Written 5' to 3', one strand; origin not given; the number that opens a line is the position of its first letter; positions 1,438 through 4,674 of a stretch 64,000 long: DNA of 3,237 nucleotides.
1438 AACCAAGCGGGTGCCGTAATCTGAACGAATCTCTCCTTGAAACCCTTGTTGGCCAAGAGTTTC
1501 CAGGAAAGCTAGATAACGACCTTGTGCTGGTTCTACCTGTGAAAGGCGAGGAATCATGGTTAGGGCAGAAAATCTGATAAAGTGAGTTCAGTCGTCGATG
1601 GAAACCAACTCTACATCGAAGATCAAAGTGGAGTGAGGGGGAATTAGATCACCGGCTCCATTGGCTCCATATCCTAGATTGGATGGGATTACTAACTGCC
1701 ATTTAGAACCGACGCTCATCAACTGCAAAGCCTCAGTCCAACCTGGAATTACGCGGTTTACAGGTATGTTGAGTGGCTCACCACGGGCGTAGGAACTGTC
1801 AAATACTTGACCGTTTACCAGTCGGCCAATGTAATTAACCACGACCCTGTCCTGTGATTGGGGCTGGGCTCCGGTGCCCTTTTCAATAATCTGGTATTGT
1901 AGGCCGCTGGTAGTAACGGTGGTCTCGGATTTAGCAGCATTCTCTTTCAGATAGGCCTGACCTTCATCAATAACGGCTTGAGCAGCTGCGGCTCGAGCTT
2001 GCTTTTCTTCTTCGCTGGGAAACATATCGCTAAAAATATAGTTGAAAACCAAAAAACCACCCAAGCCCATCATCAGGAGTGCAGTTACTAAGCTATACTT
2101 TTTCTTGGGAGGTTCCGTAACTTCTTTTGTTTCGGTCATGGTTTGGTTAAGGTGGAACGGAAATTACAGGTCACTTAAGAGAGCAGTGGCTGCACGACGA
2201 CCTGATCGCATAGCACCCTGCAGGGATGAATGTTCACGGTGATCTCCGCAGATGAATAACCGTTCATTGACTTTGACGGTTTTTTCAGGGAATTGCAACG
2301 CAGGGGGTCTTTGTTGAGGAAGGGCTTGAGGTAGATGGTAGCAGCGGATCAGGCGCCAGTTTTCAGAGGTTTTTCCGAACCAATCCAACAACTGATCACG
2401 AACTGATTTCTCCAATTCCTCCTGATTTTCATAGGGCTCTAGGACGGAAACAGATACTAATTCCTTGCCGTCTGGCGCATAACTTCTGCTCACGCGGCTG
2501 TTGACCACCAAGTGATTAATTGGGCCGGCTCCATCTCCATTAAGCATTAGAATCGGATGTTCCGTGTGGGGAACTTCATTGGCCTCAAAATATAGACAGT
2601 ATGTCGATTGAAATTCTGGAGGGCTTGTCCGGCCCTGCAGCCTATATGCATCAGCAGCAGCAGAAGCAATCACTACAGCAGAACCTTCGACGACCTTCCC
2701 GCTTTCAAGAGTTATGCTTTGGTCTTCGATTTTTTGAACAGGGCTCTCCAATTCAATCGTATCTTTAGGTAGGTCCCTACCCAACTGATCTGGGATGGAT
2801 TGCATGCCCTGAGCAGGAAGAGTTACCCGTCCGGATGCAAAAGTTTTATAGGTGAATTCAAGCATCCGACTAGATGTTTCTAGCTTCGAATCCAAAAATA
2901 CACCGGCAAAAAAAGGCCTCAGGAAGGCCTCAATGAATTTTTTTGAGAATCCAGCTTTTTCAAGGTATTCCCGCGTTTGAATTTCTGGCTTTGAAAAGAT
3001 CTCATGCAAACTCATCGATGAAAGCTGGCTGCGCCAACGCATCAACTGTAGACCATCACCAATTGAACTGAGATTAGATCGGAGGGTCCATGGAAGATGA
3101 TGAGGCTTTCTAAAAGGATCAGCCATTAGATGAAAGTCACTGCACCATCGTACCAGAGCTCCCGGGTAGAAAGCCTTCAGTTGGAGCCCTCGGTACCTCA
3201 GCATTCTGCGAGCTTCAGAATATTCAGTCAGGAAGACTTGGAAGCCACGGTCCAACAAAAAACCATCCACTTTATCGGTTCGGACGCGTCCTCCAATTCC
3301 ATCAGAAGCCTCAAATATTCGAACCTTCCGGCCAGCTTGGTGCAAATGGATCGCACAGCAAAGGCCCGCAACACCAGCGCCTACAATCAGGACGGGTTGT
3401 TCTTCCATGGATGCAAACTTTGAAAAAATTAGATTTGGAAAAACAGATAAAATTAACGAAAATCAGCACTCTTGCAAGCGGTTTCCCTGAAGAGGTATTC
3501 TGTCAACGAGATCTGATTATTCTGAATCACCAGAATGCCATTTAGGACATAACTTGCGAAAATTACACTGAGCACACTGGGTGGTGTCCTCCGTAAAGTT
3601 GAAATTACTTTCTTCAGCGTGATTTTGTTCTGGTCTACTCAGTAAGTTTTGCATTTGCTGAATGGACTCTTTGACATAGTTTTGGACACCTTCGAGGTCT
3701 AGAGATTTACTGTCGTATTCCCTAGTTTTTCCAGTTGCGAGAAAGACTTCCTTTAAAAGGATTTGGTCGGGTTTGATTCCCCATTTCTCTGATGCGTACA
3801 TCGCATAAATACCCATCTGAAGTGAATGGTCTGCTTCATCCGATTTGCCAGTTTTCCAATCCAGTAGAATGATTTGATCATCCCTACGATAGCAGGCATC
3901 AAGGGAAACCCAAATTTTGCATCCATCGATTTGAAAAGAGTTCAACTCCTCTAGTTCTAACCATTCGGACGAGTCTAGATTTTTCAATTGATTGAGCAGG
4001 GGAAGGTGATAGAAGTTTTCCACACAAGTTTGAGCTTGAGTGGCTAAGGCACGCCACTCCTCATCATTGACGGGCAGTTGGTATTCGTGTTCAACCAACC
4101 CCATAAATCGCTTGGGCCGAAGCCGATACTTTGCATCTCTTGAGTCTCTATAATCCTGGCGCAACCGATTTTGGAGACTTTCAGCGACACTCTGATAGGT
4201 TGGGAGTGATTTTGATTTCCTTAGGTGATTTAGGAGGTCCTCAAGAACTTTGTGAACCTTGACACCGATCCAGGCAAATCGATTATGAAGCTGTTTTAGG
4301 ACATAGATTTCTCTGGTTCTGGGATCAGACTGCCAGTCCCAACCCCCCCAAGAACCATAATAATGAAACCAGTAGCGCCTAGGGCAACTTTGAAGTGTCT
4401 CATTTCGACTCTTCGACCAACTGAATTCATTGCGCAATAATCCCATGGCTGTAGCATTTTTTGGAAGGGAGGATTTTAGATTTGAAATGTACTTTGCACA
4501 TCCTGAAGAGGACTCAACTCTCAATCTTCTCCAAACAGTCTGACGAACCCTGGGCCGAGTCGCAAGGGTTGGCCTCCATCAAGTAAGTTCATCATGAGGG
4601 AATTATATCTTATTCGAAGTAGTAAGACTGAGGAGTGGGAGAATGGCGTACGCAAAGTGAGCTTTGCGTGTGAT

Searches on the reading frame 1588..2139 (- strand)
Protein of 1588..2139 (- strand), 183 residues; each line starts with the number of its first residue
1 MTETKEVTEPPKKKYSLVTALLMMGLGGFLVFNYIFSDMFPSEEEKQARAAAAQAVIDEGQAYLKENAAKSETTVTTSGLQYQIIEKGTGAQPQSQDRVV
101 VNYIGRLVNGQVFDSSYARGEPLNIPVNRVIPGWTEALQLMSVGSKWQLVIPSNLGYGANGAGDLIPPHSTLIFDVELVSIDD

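Call 32: search_protein_families(library=pfam, proteins=[window:1588-2139:-], max_evalue=0.00001)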
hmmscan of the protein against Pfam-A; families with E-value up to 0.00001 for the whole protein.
window:1588-2139:- (183 aa): 2 families
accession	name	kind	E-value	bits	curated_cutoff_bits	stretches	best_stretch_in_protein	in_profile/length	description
PF00254.34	FKBP_C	-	7.8e-31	106.7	21.1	1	92-179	4-94/94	FKBP-type peptidyl-prolyl cis-trans isomerase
PF01346.23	FKBP_N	-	4.2e-08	34.4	22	1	43-84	56-97/97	Domain amino terminal to FKBP-type peptidyl-prolyl isomerase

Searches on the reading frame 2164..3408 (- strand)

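Call 32: search_protein_families(library=pfam, proteins=[window:2164-3408:-], max_evalue=0.00001)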
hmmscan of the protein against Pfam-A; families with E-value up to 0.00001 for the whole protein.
window:2164-3408:- (414 aa): 5 families
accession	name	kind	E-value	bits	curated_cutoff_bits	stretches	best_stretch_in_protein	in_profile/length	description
PF01593.30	Amino_oxidase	-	5.7e-46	158.1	19.8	1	13-411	1-443/443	Flavin containing amine oxidoreductase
PF13450.12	NAD_binding_8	-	1e-17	64.6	21.9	1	8-72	1-67/68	NAD(P)-binding Rossmann-like domain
PF01266.30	DAO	-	2.9e-08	34.1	27.9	1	6-130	2-107/353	FAD dependent oxidoreductase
PF03486.20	HI0933_like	-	1.7e-07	31.4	50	0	6-44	3-41/244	HI0933-like protein Rossmann domain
PF00890.30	FAD_binding_2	-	1.1e-06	28.6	20.4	1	6-40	2-36/414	FAD binding domain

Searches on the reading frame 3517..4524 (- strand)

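Call 32: search_protein_families(library=pfam, proteins=[window:3517-4524:-], max_evalue=0.00001)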
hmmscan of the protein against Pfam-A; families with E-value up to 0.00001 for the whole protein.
window:3517-4524:- (335 aa): 1 family
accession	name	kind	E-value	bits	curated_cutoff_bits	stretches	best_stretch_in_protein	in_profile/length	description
PF12705.13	PDDEXK_1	-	6.2e-18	66.1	22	1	35-327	1-247/247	PD-(D/E)XK nuclease superfamily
